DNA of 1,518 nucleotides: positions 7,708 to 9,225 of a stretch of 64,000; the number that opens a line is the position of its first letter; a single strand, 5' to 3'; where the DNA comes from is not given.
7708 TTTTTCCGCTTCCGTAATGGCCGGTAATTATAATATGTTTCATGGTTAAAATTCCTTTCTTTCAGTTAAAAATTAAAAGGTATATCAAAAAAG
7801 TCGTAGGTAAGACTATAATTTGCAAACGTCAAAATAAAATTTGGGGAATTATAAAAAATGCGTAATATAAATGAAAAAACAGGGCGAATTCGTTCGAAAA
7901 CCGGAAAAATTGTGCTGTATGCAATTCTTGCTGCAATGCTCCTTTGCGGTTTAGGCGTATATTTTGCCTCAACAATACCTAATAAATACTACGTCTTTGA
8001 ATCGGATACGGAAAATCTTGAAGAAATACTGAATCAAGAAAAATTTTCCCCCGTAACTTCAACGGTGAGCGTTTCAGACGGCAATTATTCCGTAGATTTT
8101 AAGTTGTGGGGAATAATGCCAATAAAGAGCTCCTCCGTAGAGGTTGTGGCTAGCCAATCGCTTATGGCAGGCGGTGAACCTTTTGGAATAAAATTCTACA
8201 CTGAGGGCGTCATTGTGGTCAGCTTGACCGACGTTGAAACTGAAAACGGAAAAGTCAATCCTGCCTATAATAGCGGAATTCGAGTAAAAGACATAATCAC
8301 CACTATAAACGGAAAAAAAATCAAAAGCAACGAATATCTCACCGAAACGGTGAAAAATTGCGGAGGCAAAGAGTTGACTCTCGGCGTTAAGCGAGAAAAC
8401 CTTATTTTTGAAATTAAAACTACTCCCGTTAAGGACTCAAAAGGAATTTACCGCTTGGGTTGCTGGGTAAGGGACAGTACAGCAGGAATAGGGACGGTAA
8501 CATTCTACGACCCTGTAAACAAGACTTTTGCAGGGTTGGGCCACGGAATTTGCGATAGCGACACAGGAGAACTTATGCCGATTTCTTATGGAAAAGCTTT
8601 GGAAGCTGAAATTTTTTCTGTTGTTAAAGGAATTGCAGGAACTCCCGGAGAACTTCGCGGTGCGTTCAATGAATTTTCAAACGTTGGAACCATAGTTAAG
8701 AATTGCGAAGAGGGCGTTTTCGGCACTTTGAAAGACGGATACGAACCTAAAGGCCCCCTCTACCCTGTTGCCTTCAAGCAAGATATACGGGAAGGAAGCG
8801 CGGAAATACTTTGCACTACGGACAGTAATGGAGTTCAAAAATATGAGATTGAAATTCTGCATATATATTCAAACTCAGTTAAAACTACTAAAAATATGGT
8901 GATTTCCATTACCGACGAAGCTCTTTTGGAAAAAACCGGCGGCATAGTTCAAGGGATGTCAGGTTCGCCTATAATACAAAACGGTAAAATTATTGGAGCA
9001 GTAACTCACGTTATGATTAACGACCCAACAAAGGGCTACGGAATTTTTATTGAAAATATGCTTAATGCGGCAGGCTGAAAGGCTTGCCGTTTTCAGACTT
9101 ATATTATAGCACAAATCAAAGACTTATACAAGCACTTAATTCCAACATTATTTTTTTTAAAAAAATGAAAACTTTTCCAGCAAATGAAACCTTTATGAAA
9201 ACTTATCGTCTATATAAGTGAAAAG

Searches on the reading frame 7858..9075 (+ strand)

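Call 28: search_protein_families(library=pfam, proteins=[window:7858-9075:+], max_evalue=0.001)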
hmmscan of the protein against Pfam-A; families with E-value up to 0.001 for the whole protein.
window:7858-9075:+ (406 aa): 3 families
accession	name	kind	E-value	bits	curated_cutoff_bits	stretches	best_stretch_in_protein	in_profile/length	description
PF05580.18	Peptidase_S55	-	1.3e-84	283.9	25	1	197-402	2-210/210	SpoIVB peptidase S55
PF13180.12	PDZ_2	-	2.2e-06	28.3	27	1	132-181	21-71/80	PDZ domain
PF17820.7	PDZ_6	-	3.8e-05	23.8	27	1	135-179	10-54/54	PDZ domain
